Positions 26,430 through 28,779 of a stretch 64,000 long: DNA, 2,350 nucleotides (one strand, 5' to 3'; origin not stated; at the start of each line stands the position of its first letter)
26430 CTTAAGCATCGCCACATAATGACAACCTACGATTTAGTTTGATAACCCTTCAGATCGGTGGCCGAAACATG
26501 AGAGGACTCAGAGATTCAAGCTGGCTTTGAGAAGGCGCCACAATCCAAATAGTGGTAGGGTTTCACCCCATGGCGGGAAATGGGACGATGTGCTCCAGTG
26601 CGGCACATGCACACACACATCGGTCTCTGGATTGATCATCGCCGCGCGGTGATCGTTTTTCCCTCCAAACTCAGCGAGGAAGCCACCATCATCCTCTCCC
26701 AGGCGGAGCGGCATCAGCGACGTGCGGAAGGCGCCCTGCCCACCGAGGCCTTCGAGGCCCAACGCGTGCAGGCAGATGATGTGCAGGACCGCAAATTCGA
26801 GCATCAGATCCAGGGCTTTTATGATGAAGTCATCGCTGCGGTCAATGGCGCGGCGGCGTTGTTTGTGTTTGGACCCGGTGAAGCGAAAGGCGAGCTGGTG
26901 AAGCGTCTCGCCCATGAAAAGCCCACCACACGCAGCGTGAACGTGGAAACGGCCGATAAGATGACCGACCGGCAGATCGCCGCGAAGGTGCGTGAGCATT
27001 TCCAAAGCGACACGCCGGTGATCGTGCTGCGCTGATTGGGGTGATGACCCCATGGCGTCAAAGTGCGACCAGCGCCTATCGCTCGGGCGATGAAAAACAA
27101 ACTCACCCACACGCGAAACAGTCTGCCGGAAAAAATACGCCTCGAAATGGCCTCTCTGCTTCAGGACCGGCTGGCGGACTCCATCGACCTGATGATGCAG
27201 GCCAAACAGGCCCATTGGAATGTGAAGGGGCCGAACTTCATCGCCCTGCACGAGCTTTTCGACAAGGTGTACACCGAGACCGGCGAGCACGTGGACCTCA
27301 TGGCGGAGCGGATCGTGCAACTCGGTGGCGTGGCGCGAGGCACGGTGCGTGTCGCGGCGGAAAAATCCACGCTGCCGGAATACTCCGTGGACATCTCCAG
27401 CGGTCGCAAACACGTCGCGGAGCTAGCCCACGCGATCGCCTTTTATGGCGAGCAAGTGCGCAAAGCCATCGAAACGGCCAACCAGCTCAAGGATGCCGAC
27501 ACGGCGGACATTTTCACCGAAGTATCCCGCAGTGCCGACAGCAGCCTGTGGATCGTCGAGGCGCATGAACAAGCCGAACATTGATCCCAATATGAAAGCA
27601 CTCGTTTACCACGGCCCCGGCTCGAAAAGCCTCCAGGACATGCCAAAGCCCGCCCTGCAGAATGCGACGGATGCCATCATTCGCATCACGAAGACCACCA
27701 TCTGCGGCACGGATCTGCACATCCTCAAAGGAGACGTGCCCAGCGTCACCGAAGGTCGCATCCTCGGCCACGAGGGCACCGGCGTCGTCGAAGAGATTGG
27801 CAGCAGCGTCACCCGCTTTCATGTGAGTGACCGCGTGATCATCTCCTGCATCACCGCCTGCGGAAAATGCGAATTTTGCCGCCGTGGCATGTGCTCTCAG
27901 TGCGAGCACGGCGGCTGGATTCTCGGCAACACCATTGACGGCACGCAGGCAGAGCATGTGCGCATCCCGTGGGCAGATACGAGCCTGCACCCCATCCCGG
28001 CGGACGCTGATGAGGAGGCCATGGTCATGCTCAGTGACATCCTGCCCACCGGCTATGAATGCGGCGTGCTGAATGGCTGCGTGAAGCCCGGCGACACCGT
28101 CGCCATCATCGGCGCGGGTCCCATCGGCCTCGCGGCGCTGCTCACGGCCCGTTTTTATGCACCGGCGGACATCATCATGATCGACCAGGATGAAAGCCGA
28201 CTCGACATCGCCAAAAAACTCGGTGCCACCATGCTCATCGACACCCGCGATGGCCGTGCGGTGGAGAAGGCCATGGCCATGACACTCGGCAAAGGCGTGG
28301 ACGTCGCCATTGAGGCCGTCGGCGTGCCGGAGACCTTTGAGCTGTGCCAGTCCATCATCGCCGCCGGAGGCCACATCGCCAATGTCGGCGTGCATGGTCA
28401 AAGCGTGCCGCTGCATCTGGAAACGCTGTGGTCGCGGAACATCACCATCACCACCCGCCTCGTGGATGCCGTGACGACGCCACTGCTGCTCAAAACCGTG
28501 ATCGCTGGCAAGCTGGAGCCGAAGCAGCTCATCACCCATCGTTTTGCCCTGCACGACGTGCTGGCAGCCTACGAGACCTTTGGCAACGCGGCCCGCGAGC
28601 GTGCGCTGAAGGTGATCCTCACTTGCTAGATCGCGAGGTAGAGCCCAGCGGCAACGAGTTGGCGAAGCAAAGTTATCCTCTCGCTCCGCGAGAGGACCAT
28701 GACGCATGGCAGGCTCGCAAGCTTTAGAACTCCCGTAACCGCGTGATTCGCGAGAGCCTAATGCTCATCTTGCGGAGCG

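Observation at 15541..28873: Recurrent palindromic box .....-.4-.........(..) in front of almost every transcription unit of a 13-kb stress-gene neighbourhood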

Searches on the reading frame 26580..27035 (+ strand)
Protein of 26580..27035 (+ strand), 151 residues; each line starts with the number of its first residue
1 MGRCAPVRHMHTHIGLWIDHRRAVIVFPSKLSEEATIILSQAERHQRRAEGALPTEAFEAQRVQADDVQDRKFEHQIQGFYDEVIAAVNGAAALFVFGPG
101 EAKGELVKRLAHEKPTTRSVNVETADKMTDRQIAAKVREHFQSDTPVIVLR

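Call 6: search_protein_families(library=pfam, proteins=[window:26580-27035:+], max_evalue=0.01)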
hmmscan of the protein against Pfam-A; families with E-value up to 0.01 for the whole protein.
window:26580-27035:+ (151 aa): 0 families

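Call 30: search_protein_families(library=ncbifam, proteins=[window:26607-27035:+], max_evalue=0.01)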
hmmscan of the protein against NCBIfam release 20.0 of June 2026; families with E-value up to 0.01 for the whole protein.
window:26607-27035:+ (142 aa): 1 family
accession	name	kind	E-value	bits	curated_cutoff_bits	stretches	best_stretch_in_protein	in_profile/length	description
NF045894.1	PKS_plus_SDR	equivalog_domain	0.0063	14.1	1740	1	62-117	670-726/1515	type I polyketide synthase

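Call 46: search_protein_families(library=pfam, proteins=[window:26607-27035:+], max_evalue=0.001)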
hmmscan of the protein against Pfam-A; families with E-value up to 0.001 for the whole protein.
window:26607-27035:+ (142 aa): 0 families

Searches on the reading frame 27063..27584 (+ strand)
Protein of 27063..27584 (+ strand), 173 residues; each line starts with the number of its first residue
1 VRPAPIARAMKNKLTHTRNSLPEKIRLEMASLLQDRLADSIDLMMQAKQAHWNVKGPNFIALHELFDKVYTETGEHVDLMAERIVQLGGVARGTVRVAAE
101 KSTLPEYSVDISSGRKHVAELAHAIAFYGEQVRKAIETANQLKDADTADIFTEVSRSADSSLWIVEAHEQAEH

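Call 6: search_protein_families(library=pfam, proteins=[window:27063-27584:+], max_evalue=0.01)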
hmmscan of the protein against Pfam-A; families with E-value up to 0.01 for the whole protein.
window:27063-27584:+ (173 aa): 1 family
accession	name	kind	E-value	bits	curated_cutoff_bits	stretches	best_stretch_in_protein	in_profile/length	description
PF00210.30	Ferritin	-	4.6e-25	88.7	24.5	1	32-168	3-135/142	Ferritin-like domain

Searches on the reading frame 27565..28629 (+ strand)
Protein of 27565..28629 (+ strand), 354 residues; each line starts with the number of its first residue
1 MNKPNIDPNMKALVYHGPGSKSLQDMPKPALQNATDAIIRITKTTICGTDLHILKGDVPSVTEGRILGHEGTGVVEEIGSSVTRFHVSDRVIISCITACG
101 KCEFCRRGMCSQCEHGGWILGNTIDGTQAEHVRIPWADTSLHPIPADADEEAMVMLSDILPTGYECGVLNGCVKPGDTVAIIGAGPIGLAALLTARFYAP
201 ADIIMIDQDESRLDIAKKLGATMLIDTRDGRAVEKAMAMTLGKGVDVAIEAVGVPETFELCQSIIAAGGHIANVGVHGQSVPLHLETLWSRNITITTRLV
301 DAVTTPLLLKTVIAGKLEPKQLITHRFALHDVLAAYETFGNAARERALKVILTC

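Call 54: search_protein_families(library=pfam, proteins=[window:27565-28629:+], max_evalue=0.01)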
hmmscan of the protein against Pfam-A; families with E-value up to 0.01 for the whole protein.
window:27565-28629:+ (354 aa): 6 families
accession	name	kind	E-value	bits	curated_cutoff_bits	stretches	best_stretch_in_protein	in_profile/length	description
PF08240.17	ADH_N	-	4.6e-25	88.3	23.5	1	34-145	2-103/104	Alcohol dehydrogenase GroES-like domain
PF00107.32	ADH_zinc_N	-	2.2e-23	83.1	31.8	1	186-297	1-111/129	Zinc-binding dehydrogenase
PF16912.11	Glu_dehyd_C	-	3.4e-07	30.4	34.9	1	177-289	32-145/211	Glucose dehydrogenase C-terminus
PF13602.12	ADH_zinc_N_2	-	4.1e-05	24.9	27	1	219-337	1-121/134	Zinc-binding dehydrogenase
PF01262.27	AlaDh_PNT_C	-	0.0021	18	23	1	167-255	17-103/214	Alanine dehydrogenase/PNT, C-terminal domain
PF03435.24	Sacchrp_dh_NADP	-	0.0025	18.6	25.1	1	179-280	1-106/129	Saccharopine dehydrogenase NADP binding domain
